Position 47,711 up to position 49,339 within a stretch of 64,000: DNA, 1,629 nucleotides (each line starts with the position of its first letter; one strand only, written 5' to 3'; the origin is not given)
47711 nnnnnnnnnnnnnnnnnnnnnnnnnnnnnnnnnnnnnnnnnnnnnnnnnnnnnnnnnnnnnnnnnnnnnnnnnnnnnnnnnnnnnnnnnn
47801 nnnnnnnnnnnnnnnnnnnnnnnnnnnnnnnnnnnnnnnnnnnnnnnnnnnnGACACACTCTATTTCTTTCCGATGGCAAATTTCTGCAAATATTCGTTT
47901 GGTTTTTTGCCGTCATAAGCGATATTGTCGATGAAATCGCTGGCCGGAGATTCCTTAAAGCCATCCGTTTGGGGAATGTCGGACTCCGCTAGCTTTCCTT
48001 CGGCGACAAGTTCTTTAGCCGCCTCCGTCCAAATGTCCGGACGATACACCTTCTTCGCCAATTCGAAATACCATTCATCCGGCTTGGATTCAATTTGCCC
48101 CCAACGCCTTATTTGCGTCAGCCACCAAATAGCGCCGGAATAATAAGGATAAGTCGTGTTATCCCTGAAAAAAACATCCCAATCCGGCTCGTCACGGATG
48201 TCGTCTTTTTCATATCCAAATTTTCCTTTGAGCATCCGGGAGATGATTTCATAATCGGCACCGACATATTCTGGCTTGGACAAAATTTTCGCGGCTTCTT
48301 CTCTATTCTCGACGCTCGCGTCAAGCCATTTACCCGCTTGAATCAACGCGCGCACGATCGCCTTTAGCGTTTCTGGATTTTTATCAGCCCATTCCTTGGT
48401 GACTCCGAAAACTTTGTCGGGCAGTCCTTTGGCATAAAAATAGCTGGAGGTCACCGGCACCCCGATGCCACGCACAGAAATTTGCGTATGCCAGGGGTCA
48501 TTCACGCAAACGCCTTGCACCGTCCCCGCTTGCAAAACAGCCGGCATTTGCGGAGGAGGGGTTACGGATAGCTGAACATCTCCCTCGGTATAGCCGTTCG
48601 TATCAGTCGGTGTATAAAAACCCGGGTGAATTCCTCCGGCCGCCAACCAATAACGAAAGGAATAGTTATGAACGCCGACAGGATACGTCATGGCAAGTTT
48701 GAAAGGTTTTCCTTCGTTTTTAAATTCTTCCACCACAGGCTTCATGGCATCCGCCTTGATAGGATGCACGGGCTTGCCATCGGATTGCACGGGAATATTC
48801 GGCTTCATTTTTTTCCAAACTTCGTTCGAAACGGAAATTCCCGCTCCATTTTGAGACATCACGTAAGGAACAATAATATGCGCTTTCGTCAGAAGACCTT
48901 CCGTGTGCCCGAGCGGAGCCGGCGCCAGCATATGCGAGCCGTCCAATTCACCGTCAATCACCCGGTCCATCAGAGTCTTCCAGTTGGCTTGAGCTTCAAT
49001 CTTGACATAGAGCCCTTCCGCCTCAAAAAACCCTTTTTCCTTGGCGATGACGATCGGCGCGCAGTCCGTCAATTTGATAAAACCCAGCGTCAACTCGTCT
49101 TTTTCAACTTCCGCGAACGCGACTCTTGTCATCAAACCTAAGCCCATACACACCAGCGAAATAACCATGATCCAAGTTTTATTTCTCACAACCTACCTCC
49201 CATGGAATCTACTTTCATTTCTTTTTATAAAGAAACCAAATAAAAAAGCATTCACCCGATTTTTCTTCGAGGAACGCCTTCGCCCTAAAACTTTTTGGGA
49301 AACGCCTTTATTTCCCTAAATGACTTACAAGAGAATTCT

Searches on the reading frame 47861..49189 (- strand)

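Call 62: search_protein_families(library=pfam, proteins=[window:47861-49189:-], max_evalue=0.0001)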
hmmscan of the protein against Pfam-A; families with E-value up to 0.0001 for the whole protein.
window:47861-49189:- (442 aa): 2 families
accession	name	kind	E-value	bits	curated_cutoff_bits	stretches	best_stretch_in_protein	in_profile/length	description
PF13379.11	NMT1_2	-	4.9e-83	279.2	24.7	1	28-304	3-252/252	NMT1-like family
PF09084.16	NMT1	-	1e-07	32.6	20.5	1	41-81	2-42/216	NMT1/THI5 like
